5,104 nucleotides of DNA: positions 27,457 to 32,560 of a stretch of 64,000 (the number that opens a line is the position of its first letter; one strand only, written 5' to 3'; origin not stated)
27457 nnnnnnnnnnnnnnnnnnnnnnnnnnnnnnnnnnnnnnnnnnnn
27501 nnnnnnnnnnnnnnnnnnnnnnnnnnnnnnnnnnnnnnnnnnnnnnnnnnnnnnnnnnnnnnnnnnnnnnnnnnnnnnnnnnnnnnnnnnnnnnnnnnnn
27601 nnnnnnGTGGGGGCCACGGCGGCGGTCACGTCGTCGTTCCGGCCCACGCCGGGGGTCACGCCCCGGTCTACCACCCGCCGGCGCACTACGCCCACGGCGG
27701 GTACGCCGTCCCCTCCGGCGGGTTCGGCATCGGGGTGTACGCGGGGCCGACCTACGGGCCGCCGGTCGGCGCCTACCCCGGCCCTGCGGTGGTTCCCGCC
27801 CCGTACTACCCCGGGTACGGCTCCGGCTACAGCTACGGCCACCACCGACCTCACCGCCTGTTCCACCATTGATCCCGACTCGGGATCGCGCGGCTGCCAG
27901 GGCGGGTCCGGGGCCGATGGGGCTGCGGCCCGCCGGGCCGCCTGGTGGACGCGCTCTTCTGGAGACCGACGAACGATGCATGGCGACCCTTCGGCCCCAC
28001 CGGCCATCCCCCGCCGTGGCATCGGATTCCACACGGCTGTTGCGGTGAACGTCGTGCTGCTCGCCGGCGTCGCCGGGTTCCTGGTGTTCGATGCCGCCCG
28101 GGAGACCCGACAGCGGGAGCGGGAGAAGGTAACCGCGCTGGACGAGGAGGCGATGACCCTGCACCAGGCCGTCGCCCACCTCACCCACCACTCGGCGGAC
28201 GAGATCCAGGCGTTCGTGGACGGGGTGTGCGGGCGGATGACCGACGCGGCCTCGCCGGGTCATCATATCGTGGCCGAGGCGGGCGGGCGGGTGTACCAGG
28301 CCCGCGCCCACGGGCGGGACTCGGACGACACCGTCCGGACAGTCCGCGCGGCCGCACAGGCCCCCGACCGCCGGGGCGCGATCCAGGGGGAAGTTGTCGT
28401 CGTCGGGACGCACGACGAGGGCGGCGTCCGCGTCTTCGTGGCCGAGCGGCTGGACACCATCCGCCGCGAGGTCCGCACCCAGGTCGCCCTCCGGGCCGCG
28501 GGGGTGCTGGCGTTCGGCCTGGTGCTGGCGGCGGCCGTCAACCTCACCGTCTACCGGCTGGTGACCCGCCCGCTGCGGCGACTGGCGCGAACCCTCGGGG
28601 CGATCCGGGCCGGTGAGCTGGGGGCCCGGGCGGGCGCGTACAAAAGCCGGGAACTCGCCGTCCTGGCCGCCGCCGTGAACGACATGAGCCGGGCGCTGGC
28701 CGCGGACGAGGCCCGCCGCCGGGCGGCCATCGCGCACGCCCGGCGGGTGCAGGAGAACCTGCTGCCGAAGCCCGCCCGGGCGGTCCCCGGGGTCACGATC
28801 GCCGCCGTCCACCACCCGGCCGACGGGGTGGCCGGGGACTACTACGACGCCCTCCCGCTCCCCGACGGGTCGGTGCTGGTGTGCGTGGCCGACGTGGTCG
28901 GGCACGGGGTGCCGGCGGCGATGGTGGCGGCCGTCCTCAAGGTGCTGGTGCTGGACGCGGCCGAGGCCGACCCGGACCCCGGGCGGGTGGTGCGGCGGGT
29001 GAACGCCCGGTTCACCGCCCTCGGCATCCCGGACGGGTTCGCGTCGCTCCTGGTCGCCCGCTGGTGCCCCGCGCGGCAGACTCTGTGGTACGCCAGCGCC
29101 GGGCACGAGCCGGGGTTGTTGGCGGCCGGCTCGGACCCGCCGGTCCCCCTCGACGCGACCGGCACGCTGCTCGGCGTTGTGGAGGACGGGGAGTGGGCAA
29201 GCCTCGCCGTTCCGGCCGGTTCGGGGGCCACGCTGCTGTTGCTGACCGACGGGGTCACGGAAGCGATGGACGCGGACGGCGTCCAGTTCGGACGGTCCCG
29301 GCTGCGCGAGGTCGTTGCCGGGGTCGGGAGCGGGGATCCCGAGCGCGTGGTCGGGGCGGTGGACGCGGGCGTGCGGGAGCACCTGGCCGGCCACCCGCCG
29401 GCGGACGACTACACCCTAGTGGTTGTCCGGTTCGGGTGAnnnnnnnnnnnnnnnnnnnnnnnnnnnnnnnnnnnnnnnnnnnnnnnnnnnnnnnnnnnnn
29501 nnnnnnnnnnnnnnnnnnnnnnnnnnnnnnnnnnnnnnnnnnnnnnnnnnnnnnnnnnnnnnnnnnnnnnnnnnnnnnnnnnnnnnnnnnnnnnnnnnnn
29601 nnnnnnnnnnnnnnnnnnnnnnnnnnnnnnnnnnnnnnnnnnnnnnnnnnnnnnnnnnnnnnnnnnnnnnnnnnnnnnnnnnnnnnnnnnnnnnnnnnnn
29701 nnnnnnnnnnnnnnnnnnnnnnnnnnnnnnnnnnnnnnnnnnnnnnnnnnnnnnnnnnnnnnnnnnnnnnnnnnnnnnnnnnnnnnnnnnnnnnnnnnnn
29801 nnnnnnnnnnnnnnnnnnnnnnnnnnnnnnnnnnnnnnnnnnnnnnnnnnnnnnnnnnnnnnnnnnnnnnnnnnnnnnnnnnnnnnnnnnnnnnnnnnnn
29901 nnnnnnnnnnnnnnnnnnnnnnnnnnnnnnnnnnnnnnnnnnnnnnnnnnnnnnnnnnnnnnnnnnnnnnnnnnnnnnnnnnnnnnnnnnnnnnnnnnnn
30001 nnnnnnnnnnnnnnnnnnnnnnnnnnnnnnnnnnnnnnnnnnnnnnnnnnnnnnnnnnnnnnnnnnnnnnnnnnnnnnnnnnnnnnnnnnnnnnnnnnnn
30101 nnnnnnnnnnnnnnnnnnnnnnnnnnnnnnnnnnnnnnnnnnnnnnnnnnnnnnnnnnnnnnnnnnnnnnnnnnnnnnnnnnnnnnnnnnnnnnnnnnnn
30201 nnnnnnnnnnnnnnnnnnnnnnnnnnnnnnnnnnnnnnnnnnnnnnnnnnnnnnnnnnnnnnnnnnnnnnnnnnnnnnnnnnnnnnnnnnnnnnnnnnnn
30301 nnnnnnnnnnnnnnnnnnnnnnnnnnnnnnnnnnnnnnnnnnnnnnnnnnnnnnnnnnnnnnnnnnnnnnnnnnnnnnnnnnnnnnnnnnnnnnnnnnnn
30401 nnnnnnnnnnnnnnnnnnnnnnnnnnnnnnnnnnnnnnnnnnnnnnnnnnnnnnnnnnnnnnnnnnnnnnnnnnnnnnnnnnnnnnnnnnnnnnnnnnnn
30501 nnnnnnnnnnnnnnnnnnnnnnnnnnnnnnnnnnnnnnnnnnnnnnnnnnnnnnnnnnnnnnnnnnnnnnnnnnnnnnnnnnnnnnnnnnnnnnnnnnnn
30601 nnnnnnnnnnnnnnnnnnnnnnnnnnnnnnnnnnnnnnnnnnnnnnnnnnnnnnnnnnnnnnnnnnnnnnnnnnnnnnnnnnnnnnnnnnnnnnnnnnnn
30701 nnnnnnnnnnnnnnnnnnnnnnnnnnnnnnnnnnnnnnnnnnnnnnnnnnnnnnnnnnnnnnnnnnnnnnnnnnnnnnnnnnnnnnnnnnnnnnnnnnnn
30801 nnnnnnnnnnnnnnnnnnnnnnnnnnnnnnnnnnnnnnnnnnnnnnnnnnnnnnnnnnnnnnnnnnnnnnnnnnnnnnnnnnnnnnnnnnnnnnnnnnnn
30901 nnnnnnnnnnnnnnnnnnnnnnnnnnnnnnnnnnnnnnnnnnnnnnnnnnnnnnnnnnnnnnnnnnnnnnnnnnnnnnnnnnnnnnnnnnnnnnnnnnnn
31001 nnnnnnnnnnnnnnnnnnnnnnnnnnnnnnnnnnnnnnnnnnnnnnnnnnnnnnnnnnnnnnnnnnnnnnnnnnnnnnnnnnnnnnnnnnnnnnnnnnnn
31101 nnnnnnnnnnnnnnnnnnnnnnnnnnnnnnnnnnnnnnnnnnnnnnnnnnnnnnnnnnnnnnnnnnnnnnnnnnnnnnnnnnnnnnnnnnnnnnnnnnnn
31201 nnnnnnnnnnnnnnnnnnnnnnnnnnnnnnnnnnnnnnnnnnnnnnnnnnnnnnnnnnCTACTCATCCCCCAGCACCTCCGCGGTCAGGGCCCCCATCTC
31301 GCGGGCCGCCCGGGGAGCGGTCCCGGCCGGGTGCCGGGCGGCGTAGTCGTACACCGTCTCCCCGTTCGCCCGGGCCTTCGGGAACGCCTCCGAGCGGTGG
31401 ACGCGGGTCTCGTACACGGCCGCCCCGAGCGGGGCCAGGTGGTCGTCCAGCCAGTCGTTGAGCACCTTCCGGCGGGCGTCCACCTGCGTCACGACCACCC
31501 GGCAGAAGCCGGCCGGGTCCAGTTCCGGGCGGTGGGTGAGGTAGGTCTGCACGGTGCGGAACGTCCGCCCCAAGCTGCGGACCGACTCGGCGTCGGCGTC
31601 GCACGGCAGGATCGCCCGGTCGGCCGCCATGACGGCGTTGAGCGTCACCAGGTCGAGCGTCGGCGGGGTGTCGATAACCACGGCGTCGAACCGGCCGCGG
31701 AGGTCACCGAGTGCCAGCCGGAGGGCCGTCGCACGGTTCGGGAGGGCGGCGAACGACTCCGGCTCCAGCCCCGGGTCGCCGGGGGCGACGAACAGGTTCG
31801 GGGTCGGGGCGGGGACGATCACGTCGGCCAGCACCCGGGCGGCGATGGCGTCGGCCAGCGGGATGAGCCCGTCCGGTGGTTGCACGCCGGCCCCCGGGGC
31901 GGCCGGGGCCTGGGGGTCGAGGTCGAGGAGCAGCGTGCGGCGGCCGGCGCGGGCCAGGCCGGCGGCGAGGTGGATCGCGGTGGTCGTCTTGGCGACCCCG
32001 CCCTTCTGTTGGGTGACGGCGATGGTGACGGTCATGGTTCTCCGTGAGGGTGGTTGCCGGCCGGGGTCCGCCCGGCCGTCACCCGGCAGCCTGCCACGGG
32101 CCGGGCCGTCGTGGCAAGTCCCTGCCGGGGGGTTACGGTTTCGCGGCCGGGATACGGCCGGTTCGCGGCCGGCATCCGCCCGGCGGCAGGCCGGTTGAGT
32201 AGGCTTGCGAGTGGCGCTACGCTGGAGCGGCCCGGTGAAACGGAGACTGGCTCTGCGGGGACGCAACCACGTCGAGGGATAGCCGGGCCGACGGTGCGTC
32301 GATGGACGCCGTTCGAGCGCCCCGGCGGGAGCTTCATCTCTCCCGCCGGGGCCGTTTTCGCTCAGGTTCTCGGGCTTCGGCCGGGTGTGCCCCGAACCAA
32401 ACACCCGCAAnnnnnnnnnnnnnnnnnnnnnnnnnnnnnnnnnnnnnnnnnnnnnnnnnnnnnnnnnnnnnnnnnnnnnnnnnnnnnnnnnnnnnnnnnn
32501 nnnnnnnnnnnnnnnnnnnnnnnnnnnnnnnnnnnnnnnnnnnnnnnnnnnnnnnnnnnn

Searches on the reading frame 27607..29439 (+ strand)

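Call 25: search_protein_families(library=pfam, proteins=[window:27607-29439:+], max_evalue=0.001)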
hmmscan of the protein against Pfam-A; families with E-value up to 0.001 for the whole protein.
window:27607-29439:+ (610 aa): 2 families
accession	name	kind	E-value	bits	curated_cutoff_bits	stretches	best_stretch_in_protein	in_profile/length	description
PF07228.17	SpoIIE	-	8.1e-39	134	25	1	419-609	1-191/192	Stage II sporulation protein E (SpoIIE)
PF00672.30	HAMP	-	5.1e-09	36.8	25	1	315-364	2-51/53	HAMP domain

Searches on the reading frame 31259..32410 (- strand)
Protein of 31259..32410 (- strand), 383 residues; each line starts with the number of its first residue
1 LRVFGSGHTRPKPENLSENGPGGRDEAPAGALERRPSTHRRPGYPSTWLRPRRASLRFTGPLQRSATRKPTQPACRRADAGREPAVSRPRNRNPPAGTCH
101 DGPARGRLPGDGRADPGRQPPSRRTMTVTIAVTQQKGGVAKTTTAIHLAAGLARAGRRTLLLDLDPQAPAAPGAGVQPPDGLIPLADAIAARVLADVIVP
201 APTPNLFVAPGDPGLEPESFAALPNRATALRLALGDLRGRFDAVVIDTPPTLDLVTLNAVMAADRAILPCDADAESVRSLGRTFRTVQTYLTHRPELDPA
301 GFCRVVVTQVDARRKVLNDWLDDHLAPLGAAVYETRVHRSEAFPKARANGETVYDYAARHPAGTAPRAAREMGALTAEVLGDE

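Call 25: search_protein_families(library=pfam, proteins=[window:31259-32410:-], max_evalue=0.001)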
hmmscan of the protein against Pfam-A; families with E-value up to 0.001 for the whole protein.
window:31259-32410:- (383 aa): 6 families
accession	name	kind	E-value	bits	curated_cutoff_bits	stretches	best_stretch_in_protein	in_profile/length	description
PF13614.12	AAA_31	-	3.2e-30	105.8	27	1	129-290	3-167/177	AAA domain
PF01656.29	CbiA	-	2.1e-20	73.4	25.4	1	130-353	1-125/125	CobQ/CobB/MinD/ParA nucleotide binding domain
PF09140.17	MipZ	-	1.7e-07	31.2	20.7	1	130-166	3-39/262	ATPase MipZ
PF10609.15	ParA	-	9e-07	29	27.1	1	128-171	4-47/246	NUBPL iron-transfer P-loop NTPase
PF02374.21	ArsA_ATPase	-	1.2e-05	25.1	24.3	0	135-166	8-39/305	Anion-transporting ATPase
PF06564.18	CBP_BcsQ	-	6.9e-05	22.9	21.3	0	130-167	4-41/234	Cellulose biosynthesis protein BcsQ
